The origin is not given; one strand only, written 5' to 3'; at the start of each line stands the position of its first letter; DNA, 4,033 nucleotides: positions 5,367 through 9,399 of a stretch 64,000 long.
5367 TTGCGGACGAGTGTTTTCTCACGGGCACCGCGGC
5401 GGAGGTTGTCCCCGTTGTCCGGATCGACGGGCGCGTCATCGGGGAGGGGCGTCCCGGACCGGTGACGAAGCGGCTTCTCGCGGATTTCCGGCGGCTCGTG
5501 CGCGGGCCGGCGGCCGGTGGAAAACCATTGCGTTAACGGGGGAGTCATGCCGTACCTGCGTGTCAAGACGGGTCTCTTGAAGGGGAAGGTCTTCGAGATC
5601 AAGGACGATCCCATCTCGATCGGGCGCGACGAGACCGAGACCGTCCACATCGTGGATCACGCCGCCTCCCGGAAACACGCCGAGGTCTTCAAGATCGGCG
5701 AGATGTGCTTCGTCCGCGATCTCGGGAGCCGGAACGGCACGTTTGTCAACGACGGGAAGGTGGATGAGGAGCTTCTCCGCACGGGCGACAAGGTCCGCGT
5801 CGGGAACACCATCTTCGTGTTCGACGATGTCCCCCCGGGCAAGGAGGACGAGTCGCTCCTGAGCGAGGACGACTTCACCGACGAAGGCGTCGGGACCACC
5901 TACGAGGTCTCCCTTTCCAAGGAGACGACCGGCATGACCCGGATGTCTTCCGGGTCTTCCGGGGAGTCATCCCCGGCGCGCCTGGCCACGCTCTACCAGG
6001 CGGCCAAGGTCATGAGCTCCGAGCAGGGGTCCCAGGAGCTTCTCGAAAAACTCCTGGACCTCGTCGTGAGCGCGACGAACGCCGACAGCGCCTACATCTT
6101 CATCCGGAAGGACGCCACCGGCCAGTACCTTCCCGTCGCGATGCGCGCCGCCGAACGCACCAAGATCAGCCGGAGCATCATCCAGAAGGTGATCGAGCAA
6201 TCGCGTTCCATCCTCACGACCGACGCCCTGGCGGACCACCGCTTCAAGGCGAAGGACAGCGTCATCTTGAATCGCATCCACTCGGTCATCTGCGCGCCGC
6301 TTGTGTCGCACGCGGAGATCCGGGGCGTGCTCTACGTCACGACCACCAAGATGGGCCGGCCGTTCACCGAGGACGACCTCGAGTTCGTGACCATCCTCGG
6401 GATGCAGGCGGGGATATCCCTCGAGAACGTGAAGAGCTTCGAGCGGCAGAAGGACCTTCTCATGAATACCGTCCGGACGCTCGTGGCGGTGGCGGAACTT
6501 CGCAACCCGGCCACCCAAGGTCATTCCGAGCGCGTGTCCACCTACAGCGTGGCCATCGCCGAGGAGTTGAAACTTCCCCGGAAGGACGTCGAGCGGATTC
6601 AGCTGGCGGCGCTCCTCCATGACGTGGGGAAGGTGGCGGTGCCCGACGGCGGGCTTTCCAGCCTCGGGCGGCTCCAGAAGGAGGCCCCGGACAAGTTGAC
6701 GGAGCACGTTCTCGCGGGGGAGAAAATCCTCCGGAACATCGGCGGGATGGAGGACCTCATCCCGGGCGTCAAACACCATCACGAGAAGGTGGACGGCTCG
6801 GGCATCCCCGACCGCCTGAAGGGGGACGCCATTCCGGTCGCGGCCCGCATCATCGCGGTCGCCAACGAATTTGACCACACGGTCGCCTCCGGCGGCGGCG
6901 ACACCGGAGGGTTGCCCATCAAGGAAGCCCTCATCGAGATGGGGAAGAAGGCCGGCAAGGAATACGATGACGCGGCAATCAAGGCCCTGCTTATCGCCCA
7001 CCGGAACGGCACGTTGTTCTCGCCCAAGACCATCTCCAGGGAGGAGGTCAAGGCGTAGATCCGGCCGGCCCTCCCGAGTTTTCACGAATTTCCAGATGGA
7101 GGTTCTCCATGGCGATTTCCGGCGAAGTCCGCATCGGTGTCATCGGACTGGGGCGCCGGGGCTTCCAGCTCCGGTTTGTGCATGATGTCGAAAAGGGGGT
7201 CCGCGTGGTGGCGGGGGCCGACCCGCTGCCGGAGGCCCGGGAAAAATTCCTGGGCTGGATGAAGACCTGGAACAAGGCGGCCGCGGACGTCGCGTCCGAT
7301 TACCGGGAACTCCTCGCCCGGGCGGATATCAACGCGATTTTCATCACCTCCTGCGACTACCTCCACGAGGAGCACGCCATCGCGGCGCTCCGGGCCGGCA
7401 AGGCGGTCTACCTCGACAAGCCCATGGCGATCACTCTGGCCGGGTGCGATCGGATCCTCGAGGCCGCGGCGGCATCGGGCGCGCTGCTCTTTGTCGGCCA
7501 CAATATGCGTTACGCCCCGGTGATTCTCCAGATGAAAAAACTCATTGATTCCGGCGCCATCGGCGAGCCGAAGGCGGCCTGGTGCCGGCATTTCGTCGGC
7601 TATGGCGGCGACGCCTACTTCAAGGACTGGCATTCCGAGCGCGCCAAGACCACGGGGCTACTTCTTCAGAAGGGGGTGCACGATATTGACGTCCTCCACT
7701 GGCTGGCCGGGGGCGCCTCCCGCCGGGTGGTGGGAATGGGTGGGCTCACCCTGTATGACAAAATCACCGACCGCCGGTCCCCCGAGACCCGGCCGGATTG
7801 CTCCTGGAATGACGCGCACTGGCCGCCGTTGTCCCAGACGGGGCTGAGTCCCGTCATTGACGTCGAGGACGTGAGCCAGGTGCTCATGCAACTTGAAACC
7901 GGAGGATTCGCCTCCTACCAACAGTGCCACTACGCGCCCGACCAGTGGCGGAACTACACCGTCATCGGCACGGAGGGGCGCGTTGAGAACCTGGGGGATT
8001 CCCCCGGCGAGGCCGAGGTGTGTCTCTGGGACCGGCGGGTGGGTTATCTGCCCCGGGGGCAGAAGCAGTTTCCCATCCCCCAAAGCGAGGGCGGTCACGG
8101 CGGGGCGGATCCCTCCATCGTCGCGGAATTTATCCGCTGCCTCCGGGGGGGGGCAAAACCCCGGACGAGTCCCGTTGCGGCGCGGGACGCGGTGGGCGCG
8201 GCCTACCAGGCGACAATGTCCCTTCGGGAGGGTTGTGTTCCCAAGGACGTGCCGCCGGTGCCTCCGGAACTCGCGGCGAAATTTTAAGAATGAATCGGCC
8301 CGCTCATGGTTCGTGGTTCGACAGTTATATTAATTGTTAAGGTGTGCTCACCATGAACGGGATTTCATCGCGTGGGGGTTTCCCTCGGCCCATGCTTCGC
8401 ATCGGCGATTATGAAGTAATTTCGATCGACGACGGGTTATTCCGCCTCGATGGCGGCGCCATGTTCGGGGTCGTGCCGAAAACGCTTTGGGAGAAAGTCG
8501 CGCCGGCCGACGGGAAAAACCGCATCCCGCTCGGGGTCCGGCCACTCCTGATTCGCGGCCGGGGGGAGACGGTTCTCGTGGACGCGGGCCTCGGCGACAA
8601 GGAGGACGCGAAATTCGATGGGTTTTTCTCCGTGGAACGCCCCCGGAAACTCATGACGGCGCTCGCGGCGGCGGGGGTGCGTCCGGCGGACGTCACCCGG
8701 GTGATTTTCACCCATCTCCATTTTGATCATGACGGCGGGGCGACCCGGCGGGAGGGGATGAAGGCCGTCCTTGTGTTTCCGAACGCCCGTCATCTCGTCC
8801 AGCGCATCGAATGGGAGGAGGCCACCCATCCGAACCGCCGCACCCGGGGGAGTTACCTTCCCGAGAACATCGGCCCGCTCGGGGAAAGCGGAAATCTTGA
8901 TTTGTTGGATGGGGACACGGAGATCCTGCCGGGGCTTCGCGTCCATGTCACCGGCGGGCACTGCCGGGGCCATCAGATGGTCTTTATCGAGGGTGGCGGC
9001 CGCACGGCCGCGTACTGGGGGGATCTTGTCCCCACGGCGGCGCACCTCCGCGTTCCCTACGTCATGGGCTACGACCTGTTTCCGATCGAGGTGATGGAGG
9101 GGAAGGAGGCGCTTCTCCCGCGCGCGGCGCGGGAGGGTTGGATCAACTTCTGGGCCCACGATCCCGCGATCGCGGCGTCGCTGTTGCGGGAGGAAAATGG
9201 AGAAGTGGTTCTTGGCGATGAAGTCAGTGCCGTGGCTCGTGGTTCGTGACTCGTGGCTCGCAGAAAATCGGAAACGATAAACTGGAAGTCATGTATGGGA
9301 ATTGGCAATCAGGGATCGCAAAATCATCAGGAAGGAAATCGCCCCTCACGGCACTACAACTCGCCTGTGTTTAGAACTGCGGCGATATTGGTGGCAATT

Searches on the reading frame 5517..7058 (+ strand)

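Call 63: search_protein_families(library=pfam, proteins=[window:5517-7058:+], max_evalue=0.0001)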
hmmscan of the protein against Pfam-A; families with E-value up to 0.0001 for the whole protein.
window:5517-7058:+ (513 aa): 7 families
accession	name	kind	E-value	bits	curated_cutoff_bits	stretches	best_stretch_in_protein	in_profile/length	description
PF13487.12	HD_5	-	2.2e-34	119.1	27.2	1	322-485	3-168/170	HD domain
PF01966.28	HD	-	4.7e-19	69.2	22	1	335-453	3-114/116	HD domain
PF01590.32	GAF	-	1.5e-15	58.3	22.4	1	173-302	3-133/133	GAF domain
PF13185.12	GAF_2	-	4.6e-15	56.5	28.6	1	172-303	4-136/136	GAF domain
PF00498.31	FHA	-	2.4e-14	54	20.7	1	33-96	1-67/67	FHA domain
PF16697.10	Yop-YscD_cpl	-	2.6e-12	47.3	33.2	1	15-103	1-91/94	Inner membrane component of T3SS, cytoplasmic domain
PF13492.12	GAF_3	-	4.9e-11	43.6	27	1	173-304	3-129/129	GAF domain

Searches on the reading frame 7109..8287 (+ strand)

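Call 63: search_protein_families(library=pfam, proteins=[window:7109-8287:+], max_evalue=0.0001)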
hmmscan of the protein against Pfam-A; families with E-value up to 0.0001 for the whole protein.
window:7109-8287:+ (392 aa): 3 families
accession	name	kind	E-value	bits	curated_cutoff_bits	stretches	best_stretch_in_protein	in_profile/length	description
PF02894.22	GFO_IDH_MocA_C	-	2.3e-22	80.3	22.9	1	143-368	1-206/218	Oxidoreductase family, C-terminal alpha/beta domain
PF22725.1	GFO_IDH_MocA_C3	-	1.2e-20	74.2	27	1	140-293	2-124/124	GFO/IDH/MocA C-terminal domain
PF01408.29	GFO_IDH_MocA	-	4.3e-20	73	24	1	7-131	1-120/120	Oxidoreductase family, NAD-binding Rossmann fold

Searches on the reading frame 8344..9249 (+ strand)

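Call 63: search_protein_families(library=pfam, proteins=[window:8344-9249:+], max_evalue=0.0001)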
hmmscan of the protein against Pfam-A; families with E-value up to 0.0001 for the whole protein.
window:8344-9249:+ (301 aa): 1 family
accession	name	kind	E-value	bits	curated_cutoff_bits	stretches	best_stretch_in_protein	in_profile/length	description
PF00753.33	Lactamase_B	-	5.8e-21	75.8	22.7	1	68-267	9-191/196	Metallo-beta-lactamase superfamily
